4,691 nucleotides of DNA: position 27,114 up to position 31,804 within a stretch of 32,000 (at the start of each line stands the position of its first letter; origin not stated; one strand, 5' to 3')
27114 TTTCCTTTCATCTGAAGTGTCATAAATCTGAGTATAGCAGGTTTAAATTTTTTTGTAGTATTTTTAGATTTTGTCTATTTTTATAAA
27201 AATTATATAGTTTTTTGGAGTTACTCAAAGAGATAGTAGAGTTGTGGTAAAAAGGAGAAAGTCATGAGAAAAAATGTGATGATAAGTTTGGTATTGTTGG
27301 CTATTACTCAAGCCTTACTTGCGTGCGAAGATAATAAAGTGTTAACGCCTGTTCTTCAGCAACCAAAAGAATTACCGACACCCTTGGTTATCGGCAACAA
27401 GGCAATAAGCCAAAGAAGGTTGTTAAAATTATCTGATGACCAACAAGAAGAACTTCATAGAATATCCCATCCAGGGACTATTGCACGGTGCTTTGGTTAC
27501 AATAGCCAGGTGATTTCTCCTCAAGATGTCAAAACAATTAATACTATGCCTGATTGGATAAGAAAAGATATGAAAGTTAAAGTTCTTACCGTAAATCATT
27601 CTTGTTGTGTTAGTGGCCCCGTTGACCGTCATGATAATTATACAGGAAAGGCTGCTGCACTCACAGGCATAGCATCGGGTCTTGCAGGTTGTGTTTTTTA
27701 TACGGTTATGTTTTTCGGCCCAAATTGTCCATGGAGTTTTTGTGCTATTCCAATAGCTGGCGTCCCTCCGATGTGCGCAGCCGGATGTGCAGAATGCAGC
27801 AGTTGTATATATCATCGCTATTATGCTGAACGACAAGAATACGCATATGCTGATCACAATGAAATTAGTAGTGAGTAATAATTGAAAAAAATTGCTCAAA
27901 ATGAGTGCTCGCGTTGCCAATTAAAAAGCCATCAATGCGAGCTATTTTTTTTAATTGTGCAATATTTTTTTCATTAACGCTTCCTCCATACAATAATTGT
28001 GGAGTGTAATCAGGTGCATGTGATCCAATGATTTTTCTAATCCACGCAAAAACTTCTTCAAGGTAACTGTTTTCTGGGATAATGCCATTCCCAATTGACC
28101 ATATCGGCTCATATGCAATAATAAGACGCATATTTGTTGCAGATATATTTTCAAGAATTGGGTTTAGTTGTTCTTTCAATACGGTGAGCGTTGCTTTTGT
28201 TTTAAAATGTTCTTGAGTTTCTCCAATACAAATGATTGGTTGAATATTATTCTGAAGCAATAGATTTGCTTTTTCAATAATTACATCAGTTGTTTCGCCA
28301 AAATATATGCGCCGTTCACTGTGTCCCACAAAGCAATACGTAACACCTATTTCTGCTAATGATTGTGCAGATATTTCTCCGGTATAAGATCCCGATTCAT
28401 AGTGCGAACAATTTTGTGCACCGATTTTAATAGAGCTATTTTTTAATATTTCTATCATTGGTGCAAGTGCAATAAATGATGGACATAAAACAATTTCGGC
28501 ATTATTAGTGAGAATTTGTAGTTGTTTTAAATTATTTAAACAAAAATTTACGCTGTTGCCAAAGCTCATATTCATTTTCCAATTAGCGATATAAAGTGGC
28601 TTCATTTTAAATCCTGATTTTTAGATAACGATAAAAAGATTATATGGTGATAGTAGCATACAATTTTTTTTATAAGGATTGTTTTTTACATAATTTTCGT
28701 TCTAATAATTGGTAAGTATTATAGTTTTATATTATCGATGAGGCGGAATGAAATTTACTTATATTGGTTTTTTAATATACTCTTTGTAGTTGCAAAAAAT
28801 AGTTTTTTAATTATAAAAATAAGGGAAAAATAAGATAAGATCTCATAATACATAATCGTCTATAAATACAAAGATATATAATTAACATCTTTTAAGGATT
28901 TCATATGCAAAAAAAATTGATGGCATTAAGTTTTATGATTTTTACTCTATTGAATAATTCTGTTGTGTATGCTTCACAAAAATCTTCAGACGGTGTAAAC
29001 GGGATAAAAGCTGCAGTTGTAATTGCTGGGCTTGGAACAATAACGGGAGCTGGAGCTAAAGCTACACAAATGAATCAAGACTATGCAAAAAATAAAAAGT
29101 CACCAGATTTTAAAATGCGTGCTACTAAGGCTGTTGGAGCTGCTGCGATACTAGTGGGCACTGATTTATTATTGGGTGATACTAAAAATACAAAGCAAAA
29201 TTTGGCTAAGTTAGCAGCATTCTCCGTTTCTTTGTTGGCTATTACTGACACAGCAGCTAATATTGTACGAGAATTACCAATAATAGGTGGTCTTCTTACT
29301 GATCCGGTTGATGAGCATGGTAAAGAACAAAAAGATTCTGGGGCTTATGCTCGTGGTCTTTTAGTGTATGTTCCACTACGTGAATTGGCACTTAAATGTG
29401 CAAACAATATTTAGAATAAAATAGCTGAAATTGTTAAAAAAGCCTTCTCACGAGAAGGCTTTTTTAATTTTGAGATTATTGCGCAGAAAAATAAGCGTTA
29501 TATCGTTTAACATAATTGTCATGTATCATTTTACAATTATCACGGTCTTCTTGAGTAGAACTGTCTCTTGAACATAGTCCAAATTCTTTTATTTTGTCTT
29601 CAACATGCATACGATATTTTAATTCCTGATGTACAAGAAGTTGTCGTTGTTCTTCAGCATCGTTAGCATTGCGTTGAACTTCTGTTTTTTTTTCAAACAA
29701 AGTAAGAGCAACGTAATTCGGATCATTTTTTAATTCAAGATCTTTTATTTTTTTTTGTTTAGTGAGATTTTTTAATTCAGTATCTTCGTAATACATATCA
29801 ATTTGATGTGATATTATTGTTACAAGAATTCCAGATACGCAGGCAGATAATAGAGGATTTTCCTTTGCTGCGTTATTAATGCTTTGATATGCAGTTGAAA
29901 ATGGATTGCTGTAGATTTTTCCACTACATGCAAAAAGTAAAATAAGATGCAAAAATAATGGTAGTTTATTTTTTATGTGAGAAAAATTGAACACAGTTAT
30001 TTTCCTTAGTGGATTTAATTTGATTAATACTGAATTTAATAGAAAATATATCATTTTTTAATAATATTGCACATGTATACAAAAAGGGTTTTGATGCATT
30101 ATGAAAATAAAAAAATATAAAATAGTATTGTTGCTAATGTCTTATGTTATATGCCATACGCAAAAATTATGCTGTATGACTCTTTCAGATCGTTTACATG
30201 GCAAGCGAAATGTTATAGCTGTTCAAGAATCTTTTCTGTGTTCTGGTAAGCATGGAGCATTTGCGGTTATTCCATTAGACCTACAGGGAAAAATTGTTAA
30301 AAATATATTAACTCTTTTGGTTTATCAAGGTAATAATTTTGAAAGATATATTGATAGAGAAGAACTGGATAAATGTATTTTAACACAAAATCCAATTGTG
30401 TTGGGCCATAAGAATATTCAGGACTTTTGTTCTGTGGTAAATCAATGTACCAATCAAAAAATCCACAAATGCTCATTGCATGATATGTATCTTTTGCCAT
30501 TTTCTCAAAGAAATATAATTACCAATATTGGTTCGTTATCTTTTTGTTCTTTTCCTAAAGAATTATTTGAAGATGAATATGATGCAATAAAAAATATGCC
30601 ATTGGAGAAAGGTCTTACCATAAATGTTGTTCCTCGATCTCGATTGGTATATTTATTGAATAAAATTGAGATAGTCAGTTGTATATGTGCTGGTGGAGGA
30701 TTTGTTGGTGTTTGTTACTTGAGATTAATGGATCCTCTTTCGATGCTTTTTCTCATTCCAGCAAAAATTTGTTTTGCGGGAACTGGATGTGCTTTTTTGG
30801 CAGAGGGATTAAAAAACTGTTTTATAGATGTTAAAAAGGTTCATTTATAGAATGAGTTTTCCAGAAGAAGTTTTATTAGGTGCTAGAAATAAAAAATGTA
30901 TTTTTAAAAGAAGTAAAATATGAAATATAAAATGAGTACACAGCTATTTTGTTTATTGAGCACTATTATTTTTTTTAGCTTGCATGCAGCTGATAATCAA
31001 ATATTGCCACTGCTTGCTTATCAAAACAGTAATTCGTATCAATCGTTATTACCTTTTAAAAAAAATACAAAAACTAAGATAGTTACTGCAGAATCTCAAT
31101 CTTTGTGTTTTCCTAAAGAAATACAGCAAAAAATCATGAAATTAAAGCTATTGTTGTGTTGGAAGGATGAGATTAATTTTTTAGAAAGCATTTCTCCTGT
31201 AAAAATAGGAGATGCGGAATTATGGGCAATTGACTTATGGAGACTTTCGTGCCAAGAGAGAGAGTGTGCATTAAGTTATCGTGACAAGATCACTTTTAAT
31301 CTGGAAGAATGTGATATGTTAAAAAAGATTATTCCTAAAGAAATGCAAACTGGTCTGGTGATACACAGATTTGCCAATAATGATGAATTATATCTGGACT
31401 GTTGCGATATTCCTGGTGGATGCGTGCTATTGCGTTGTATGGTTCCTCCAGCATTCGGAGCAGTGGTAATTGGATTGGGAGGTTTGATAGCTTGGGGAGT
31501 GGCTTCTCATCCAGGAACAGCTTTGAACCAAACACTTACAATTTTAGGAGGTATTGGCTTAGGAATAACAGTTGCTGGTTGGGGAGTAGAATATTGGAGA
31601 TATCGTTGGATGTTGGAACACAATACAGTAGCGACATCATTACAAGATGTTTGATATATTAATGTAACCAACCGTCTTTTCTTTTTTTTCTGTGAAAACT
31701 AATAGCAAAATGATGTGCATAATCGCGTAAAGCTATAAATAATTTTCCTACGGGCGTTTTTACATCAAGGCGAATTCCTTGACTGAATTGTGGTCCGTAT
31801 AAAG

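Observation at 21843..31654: Four dispersed paralogues of an unrecognised Cys-rich protein family with a bilobed hydrophobic C-terminal tail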

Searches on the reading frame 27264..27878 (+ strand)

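Call 3: search_protein_families(library=pfam, proteins=[window:27264-27878:+], max_evalue=1)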
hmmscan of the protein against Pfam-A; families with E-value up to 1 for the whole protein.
window:27264-27878:+ (204 aa): 0 families

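Call 33: search_protein_families(library=ncbifam, proteins=[window:27264-27875:+], max_evalue=1)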
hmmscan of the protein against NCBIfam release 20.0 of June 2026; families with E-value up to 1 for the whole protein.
window:27264-27875:+ (204 aa): 1 family
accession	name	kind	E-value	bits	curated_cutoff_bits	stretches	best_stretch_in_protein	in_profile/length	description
NF006998.0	PRK09461.1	equivalog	0.22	10.7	376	1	99-140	257-298/337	asparaginase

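Call 78: search_protein_families(library=phrogs, proteins=[window:27264-27875:+], max_evalue=0.1)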
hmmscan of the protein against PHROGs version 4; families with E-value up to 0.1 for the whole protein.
window:27264-27875:+ (204 aa): 0 families

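Call 79: search_protein_families(library=padloc, proteins=[window:27264-27875:+], max_evalue=0.1)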
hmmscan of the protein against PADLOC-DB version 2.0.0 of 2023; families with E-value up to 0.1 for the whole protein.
window:27264-27875:+ (204 aa): 0 families

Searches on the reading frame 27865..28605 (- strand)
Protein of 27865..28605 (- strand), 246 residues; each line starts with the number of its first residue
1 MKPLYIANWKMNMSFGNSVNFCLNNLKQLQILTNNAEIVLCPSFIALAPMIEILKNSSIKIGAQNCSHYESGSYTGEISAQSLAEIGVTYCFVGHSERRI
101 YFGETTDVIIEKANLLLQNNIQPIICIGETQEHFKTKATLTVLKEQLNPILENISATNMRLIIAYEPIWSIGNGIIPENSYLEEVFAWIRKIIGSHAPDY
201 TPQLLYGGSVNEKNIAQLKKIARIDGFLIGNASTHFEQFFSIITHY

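Call 17: find_related_loci(query=window:27865-28605:-, collection=genome_contigs, flank=10000)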
Query window:27865-28605:- (246 aa) in genome_contigs; peptide patterns used: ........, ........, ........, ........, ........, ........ (x = any residue, [..] = any of these).
144 stretches matched a pattern; 71 encode a relative of the query (tblastn E <= 1e-3); 71 distinct loci.
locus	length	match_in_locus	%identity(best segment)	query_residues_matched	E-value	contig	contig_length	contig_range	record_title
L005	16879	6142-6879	44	5-243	8e-64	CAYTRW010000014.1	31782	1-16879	MAG TPA_asm: uncultured Pseudomonadota bacterium isolate SRP257259_co1_342 genome assembly, contig: NODE_1499_length_317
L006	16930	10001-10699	41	1-243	2e-56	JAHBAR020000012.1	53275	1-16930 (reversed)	MAG: Candidatus Kerfeldbacteria bacterium isolate AQU-08 c_000000037071, whole genome shotgun sequence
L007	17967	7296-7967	38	1-243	1e-51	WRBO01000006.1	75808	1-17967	MAG: Bacillota bacterium isolate Lab288P1bin80 Ga0131853_10000450, whole genome shotgun sequence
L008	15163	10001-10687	43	1-243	9e-50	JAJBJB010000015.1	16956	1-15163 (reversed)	Candidatus Cyrtobacter zanobii isolate Eae1 NODE_326_length_16956_cov_11.576327, whole genome shotgun sequence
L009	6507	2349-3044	40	1-243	2e-48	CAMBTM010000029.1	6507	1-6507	MAG: Rhizobium sp. Q54 isolate MiH-16apr19-280 genome assembly, contig: MiH-16apr19-C29692, whole genome shotgun sequenc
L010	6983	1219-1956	36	2-244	2e-47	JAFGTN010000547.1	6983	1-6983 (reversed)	MAG: Pirellulales bacterium isolate Zod_Metabat.975 k87_8797274, whole genome shotgun sequence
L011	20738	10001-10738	40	1-243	5e-49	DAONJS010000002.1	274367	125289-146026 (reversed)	MAG TPA_asm: Bacteroidia bacterium isolate AMR_MDS_3733 NODE_15_length_274367_cov_13.948978, whole genome shotgun sequen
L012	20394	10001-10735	39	2-243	7e-47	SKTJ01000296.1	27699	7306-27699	MAG: Syntrophomonadaceae bacterium isolate CSSed162cmA_56 CSSed16-2cmA-2619, whole genome shotgun sequence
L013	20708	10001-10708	37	4-232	8e-47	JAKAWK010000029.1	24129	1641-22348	MAG: Nitrospirae bacterium isolate YP4.bin52 NODE_2910_length_24129_cov_2.919590, whole genome shotgun sequence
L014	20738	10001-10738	37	2-245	1e-46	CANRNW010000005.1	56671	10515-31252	MAG: uncultured Clostridia bacterium isolate Lapin-020__bin96 genome assembly, contig: Lapin-020__NODE_534_length_56671_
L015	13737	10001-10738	35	2-245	2e-46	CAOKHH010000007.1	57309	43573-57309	MAG TPA_asm: uncultured Clostridia bacterium isolate SRR17684644_bin.5_metawrap_v1.3_MAG genome assembly, contig: NODE.1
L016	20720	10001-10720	41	2-243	2e-46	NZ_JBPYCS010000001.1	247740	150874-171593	Virgibacillus sp. W0430 Scaffold1_1, whole genome shotgun sequence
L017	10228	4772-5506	38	1-243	2e-45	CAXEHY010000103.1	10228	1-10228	MAG TPA_asm: uncultured Flavobacteriales bacterium isolate ERR598958_concoct_80 genome assembly, contig: ERZ842555.10828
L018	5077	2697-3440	34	3-246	5e-45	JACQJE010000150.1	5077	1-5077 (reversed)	MAG: Deltaproteobacteria bacterium isolate NC_groundwater_1143_Ag_S-0.1um_50_26 S_p1_S3_coassembly_k141_1731561, whole g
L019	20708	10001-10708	36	4-232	3e-44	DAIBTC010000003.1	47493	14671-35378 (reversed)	MAG TPA_asm: Nitrospirae bacterium isolate clean5300 NODE_3_length_47493_cov_4.487894, whole genome shotgun sequence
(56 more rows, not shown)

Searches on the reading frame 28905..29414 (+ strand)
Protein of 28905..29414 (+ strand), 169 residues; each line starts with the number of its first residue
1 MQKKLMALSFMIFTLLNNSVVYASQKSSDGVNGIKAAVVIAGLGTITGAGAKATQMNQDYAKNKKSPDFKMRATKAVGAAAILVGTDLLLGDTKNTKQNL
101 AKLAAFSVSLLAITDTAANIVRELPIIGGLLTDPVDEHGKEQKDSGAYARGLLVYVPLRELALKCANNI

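Call 3: search_protein_families(library=pfam, proteins=[window:28905-29414:+], max_evalue=1)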
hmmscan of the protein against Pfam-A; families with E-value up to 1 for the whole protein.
window:28905-29414:+ (169 aa): 1 family
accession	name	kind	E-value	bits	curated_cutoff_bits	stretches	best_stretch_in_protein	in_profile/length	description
PF13886.12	TM7S3_TM198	-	0.29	11.2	29.2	0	73-96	135-159/199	TM7S3/TM198-like domain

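Call 33: search_protein_families(library=ncbifam, proteins=[window:28905-29411:+], max_evalue=1)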
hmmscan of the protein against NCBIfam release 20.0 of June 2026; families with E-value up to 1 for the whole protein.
window:28905-29411:+ (169 aa): 1 family
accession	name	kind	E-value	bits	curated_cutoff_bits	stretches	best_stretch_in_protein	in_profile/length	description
NF010022.0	PRK13499.1-2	equivalog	0.016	14.6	369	1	21-84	197-259/338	L-rhamnose/proton symporter RhaT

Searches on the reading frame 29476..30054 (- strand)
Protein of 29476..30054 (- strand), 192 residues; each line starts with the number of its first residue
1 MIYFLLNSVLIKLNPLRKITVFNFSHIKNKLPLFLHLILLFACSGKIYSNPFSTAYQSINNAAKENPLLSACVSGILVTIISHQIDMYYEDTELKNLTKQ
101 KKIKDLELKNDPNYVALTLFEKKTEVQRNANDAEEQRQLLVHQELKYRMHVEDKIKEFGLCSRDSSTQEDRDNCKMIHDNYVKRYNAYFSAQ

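Call 3: search_protein_families(library=pfam, proteins=[window:29476-30054:-], max_evalue=1)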
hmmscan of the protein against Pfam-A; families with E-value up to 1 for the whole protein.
window:29476-30054:- (192 aa): 1 family
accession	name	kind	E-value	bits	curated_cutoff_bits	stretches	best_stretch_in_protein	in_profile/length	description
PF00654.25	Voltage_CLC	-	0.13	11.8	24.8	1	24-88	156-221/346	Voltage gated chloride channel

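Call 33: search_protein_families(library=ncbifam, proteins=[window:29476-30051:-], max_evalue=1)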
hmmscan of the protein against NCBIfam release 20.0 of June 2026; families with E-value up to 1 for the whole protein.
window:29476-30051:- (191 aa): 1 family
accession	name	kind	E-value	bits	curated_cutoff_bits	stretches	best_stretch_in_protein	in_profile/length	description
TIGR03292.1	PhnH_redo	equivalog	0.095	12.5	91.5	1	94-146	27-78/184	phosphonate C-P lyase system protein PhnH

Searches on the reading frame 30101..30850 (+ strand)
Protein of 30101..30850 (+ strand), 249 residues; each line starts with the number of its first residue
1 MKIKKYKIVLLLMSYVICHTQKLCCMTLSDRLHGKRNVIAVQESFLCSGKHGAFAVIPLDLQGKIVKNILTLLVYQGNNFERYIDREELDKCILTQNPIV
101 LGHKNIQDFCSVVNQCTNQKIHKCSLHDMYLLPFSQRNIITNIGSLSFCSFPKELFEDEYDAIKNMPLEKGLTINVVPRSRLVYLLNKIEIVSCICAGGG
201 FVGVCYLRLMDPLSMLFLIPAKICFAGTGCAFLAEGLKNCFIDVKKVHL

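Call 3: search_protein_families(library=pfam, proteins=[window:30101-30850:+], max_evalue=1)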
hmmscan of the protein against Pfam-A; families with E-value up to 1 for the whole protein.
window:30101-30850:+ (249 aa): 0 families

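Call 20: find_homologous_proteins(query=window:30101-30847:+, max_evalue=10)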
Query window:30101-30847:+ (249 aa): 2 proteins with E <= 10 among 143 candidates.
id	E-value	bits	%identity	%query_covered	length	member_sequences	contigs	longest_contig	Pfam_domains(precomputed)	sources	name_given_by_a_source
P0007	4.8e-157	539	100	95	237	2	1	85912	-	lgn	-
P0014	1.5e-51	193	46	91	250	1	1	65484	-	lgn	-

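Call 21: find_encoding_contigs(protein=P0014, flank=10000, max_places=3)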
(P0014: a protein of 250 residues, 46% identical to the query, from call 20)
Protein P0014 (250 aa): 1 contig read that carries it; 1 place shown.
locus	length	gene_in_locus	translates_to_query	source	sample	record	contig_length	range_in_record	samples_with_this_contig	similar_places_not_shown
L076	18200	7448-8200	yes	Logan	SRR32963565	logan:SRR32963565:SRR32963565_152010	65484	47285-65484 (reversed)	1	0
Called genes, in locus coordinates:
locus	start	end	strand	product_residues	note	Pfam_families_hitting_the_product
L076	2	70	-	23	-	?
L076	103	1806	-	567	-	PF09820:AAA-ATPase_like, PF08011:PDDEXK_9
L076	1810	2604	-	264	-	PF00005:ABC_tran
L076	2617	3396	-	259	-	PF02405:MlaE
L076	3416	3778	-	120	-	PF03840:SecG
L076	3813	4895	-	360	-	PF17761:DUF1016_N, PF06250:YhcG_C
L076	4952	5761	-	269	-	PF00121:TIM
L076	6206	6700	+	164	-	-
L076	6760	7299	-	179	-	-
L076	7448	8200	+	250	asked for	-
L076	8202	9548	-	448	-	PF01541:GIY-YIG, PF27096:UvrC_M, PF08459:UvrC_RNaseH_dom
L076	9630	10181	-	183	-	-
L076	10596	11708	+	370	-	PF13173:AAA_14, PF13635:DUF4143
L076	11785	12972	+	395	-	PF01551:Peptidase_M23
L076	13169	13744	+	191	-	PF04612:T2SSM (weak)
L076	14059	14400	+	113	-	PF18924:DUF5674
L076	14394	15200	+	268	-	PF02685:Glucokinase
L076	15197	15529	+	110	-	PF02685:Glucokinase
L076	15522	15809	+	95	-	PF00891:Methyltransf_2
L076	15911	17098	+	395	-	PF00083:Sugar_tr (weak), PF07690:MFS_1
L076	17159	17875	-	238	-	PF02463:SMC_N (weak), PF03193:RsgA_GTPase (weak), PF00005:ABC_tran, PF13304:AAA_21 (weak)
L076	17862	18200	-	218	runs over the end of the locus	PF00528:BPD_transp_1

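Call 33: search_protein_families(library=ncbifam, proteins=[window:30101-30847:+], max_evalue=1)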
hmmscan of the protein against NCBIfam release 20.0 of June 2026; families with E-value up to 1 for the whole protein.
window:30101-30847:+ (249 aa): 1 family
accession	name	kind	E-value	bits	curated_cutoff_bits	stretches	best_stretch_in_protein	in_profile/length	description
NF007263.0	PRK09717.1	equivalog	0.04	14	324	1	30-64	88-122/179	stationary phase growth adaptation protein YjaZ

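Call 78: search_protein_families(library=phrogs, proteins=[window:30101-30847:+], max_evalue=0.1)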
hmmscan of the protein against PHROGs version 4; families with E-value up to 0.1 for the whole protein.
window:30101-30847:+ (249 aa): 0 families

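Call 79: search_protein_families(library=padloc, proteins=[window:30101-30847:+], max_evalue=0.1)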
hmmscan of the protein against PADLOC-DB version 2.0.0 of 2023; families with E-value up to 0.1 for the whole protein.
window:30101-30847:+ (249 aa): 0 families

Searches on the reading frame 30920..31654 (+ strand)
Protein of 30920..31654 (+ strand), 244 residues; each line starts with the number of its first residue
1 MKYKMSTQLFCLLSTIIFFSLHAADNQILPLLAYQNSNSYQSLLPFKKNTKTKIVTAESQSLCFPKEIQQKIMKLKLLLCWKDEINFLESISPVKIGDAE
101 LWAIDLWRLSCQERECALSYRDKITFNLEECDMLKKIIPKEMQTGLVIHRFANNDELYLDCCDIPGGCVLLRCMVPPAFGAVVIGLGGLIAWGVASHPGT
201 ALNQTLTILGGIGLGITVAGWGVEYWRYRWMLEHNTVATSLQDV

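Call 3: search_protein_families(library=pfam, proteins=[window:30920-31654:+], max_evalue=1)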
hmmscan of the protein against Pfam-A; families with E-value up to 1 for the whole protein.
window:30920-31654:+ (244 aa): 0 families

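Call 19: find_homologous_proteins(query=window:30920-31651:+, max_evalue=10)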
Query window:30920-31651:+ (244 aa): 1 proteins with E <= 10 among 526 candidates.
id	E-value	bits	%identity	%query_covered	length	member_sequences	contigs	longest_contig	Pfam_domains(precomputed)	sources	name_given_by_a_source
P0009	3.0e-161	553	100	98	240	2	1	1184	-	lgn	-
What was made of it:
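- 30920..31654 (+): P4, 244 aa, a divergent member. It is found only in this species and is absent from the same slot in L076. No database homologue other than itself (call 19).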

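Call 33: search_protein_families(library=ncbifam, proteins=[window:30920-31651:+], max_evalue=1)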
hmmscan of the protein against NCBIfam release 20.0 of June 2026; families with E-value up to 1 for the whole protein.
window:30920-31651:+ (244 aa): 0 families

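Call 74: find_encoding_contigs(protein=window:30920-31651:+, flank=10000, max_places=3)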
Protein window:30920-31651:+ (244 aa): 1 contig read that carries it; 1 place shown.
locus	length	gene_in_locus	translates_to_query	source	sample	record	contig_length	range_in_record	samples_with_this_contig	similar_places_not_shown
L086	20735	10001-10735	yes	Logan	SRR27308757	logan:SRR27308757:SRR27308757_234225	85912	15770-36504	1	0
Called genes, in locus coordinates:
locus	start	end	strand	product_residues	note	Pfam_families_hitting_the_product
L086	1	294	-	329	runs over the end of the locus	PF00493:MCM (weak), PF20030:bpMoxR, PF00004:AAA (weak), PF07726:AAA_3, PF07728:AAA_5, PF17863:AAA_lid_2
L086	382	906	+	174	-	PF22769:DCD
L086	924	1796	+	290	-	-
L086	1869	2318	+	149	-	-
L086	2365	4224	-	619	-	-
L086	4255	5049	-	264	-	PF00005:ABC_tran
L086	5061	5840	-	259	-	PF02405:MlaE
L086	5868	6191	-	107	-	PF03840:SecG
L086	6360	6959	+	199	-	-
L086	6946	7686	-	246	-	PF00121:TIM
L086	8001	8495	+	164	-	-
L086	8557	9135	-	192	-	-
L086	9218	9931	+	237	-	-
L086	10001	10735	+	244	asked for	-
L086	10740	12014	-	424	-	PF01541:GIY-YIG (weak), PF27096:UvrC_M, PF02151:UVR (faint), PF08459:UvrC_RNaseH_dom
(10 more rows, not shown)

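Call 78: search_protein_families(library=phrogs, proteins=[window:30920-31651:+], max_evalue=0.1)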
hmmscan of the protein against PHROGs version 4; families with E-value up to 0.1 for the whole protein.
window:30920-31651:+ (244 aa): 0 families

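Call 79: search_protein_families(library=padloc, proteins=[window:30920-31651:+], max_evalue=0.1)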
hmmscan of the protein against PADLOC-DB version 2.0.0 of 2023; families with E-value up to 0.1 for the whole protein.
window:30920-31651:+ (244 aa): 1 family
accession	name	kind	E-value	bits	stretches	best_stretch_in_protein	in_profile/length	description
PDLC03038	MTase_I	-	0.049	9.4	1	93-142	305-354/896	Type I methyltransferase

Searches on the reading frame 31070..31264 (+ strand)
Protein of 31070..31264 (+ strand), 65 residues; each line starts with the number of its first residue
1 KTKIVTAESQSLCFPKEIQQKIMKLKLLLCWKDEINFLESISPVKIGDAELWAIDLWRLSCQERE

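Call 69: search_protein_families(library=pfam, proteins=[window:31070-31264:+], max_evalue=10)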
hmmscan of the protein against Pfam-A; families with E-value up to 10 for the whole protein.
seq(65 aa): 0 families
